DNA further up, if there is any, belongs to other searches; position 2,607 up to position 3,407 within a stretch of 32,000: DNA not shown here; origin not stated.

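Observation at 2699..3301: PaaX-like regulator gene bracketed by two copies of a long perfect palindrome, one overlapping its own promoter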

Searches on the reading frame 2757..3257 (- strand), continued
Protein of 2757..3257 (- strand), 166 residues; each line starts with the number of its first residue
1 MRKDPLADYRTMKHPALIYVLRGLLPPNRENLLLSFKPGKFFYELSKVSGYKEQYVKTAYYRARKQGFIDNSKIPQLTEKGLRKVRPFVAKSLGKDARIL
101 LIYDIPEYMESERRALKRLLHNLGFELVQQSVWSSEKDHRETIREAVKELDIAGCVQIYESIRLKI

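Call 52: search_solved_structures(query=A1, max_evalue=1, show_alignments=5)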
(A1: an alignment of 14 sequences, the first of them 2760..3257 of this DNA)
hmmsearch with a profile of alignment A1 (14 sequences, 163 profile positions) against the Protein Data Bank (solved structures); distinct sequences matched with E-value up to 1: 8.
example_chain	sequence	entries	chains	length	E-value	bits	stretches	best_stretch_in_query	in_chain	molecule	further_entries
3exc_X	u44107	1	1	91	0.00012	25.3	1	94-139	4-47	Uncharacterized protein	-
5xvn_E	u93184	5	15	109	0.051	16.8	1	94-131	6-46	CRISPR-associated endoribonuclease Cas2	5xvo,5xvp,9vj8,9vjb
6dxo_A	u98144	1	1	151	0.13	15.5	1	5-63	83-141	RNA polymerase ECF-subfamily sigma factor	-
6qxf_K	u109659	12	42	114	0.13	15.4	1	94-131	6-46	CRISPR-associated endoribonuclease Cas2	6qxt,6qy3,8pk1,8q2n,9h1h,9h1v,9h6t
6jhz_A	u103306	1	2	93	0.21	14.8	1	95-144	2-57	CRISPR-associated endoribonuclease Cas2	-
5zyf_A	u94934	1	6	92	0.21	14.8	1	94-131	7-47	CRISPR-associated endoribonuclease Cas2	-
8ia4_A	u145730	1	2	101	0.23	14.7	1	95-144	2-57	CRISPR-associated endoribonuclease Cas2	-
1zpw_X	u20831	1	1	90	0.54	13.5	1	98-138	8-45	hypothetical protein TT1823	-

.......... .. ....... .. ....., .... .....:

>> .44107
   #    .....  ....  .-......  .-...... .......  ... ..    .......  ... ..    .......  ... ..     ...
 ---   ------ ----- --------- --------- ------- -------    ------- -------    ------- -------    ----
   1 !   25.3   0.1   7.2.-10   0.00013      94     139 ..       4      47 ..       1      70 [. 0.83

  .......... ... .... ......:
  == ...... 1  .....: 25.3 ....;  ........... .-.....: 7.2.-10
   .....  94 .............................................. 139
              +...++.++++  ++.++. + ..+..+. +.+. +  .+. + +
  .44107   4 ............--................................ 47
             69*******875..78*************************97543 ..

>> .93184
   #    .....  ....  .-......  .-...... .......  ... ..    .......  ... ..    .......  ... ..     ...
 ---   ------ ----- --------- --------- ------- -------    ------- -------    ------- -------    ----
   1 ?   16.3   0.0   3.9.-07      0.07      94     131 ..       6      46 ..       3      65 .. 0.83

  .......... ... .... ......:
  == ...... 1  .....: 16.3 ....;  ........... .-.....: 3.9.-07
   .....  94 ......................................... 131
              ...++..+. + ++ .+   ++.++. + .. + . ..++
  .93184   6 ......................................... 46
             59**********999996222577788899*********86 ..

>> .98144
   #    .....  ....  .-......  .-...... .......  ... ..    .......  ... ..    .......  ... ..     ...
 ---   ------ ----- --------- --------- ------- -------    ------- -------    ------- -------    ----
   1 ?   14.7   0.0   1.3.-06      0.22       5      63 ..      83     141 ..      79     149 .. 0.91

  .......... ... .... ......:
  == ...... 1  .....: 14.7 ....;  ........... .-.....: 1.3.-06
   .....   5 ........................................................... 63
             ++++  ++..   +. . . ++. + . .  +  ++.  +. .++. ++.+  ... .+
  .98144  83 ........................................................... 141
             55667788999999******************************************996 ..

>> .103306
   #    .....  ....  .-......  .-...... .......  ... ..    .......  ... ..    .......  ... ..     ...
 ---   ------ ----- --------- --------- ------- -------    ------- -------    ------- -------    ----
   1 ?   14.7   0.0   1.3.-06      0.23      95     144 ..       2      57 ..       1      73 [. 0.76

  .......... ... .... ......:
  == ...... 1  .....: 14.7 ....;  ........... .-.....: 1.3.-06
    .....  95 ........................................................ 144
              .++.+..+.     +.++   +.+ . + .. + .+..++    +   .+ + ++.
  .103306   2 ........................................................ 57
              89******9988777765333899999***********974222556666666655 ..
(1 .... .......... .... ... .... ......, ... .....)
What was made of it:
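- On CRISPR Cas2: The Asp aligns with the catalytic Asp (call 52).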

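Call 54: find_related_loci(query=A1, collection=viral_contigs, flank=3000)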
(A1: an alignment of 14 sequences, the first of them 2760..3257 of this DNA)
Query A1 (166 aa) in viral_contigs; peptide patterns used: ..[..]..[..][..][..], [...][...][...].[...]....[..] (x = any residue, [..] = any of these).
90 stretches matched a pattern, but none encodes a relative of the query by tblastn (E <= 1e-3).
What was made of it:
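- On Mobile element (IS200/IS605-like or other transposon): No viral homologues were found (call 54).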

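Call 77: search_protein_families(library=pfam, proteins=[L084:1137-1730:+, L076:767-1363:+, L089:2749-3354:+, L052:2899-3408:+, L072:850-1338:+, L023:2055-2549:+, L031:556-1044:+, L039:2974-3447:+], max_evalue=0.01)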
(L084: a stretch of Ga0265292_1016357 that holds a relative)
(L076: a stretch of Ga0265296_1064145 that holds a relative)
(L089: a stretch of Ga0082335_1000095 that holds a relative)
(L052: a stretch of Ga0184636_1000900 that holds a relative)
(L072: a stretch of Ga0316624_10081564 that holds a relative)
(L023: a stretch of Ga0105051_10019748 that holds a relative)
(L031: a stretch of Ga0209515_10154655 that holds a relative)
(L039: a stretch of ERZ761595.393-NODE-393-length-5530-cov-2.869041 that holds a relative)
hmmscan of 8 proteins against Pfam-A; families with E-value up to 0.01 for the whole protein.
L084:1137-1730:+ (197 aa): 2 families
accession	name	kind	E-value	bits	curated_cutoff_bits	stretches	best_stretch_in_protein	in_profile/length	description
PF20803.2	PaaX_M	-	1.6e-12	47.8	24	1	124-191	10-77/83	PaaX protein central Cas2-like domain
PF22665.2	DUF6293_C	-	0.0046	17.8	27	1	39-95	37-96/101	DUF6293 C-terminal winged helix domain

L076:767-1363:+ (198 aa): 2 families
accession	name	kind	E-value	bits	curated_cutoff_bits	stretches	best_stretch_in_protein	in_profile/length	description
PF20803.2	PaaX_M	-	1.9e-13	50.7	24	1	127-194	9-76/83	PaaX protein central Cas2-like domain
PF09827.14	CRISPR_Cas2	-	0.00092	19.8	23.8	1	127-163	3-36/74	CRISPR associated protein Cas2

L089:2749-3354:+ (201 aa): 6 families
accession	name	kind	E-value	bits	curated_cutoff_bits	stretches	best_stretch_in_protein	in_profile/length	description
PF20803.2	PaaX_M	-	5.1e-14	52.6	24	1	133-198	10-75/83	PaaX protein central Cas2-like domain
PF09827.14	CRISPR_Cas2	-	9.1e-06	26.2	23.8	1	133-169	4-37/74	CRISPR associated protein Cas2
PF21100.3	MCM_C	-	0.00091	19.5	27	1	65-94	31-63/64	MCM protein C-terminal winged helix-turn-helix domain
PF03551.20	PadR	-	0.005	17.2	27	0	66-110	28-75/75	Transcriptional regulator PadR-like family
PF01978.25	TrmB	-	0.0055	17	25.6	0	66-92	33-59/68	Sugar-specific transcriptional regulator TrmB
PF14557.12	AphA_like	-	0.0074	16.4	27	0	73-146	50-122/174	Putative AphA-like transcriptional regulator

L052:2899-3408:+ (169 aa): 6 families
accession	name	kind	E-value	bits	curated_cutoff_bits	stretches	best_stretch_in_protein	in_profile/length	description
PF20803.2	PaaX_M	-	4e-16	59.3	24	1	102-166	10-74/83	PaaX protein central Cas2-like domain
PF09827.14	CRISPR_Cas2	-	4.3e-05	24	23.8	1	101-152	3-50/74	CRISPR associated protein Cas2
PF14947.12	HTH_45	-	6.5e-05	23.3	25.5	1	43-87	30-74/77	Winged helix-turn-helix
PF21715.3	CggR_N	-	0.001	19.2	30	1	43-81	28-66/71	CggR N-terminal DNA binding domain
PF14338.12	Mrr_N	-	0.0033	18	29.5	0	46-80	51-86/87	Mrr N-terminal domain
PF07848.18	PaaX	-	0.0044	17.6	24.8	0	44-66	35-57/70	PaaX-like protein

L072:850-1338:+ (162 aa): 3 families
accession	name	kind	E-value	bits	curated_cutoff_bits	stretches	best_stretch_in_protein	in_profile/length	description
PF20803.2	PaaX_M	-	3.6e-16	59.5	24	1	95-158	10-73/83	PaaX protein central Cas2-like domain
PF14338.12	Mrr_N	-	0.0018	18.8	29.5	1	47-75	56-85/87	Mrr N-terminal domain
PF09827.14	CRISPR_Cas2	-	0.0038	17.8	23.8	1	94-138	3-43/74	CRISPR associated protein Cas2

L023:2055-2549:+ (164 aa): 2 families
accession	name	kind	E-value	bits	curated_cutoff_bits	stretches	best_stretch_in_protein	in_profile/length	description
PF20803.2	PaaX_M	-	6e-13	49.1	24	1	97-158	10-71/83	PaaX protein central Cas2-like domain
PF09827.14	CRISPR_Cas2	-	1.6e-05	25.5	23.8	1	95-139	2-46/74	CRISPR associated protein Cas2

L031:556-1044:+ (162 aa): 2 families
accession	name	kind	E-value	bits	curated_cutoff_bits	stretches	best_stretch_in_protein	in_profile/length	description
PF20803.2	PaaX_M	-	1.9e-14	54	24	1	94-157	9-72/83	PaaX protein central Cas2-like domain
PF09827.14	CRISPR_Cas2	-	5e-05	23.9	23.8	1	94-135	3-41/74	CRISPR associated protein Cas2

L039:2974-3447:+ (157 aa): 2 families
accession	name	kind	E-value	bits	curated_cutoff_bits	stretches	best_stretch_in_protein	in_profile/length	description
PF20803.2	PaaX_M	-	8e-16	58.4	24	1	92-153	10-71/83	PaaX protein central Cas2-like domain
PF09827.14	CRISPR_Cas2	-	1.8e-06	28.4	23.8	1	92-138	4-47/74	CRISPR associated protein Cas2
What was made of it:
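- On PaaX family (TIGR02277; PF07848 + PF20803 + C-terminal domain): The same domain is found in 8 homologues (call 77). PF07848 gives E=0.0044 in relative L052 (call 77).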

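Call 80: search_protein_families(library=padloc, proteins=[window:2757-3257:-], max_evalue=0.01)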
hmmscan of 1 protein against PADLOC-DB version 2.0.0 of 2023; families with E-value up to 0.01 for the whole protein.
window:2757-3257:- (166 aa): 8 families
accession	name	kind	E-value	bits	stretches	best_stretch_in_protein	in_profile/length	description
PDLC00935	Cas2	-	1.8e-06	26.2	1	98-148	2-53/96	CRISPR-associated endonuclease Cas2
PDLC01251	Cas2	-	2.5e-06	25.7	1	98-140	2-44/84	"CAS-I,CAS-II,CAS-III,CAS-IV,CAS-V,CAS-VI; acquisition_2"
PDLC01748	Cas2_IIIa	-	4.2e-05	22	1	99-160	3-64/88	-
PDLC02068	Cas2_II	-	0.00024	18.8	1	95-150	20-78/137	-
PDLC01525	Cas2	-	0.00059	18.5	1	98-139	2-41/90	"CAS-I,CAS-II,CAS-III,CAS-IV,CAS-V,CAS-VI; acquisition_2"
PDLC02072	Cas2_II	-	0.0012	17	1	98-137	7-49/72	-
PDLC02073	Cas2_II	-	0.0051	15.3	0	98-134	7-46/49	-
PDLC01459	Cas2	-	0.0069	14.9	0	97-146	6-58/105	"CAS-I,CAS-II,CAS-III,CAS-IV,CAS-V,CAS-VI; acquisition_2"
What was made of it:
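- On CRISPR Cas2: PADLOC Cas2 models reach E=1.8e-6 (call 80).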
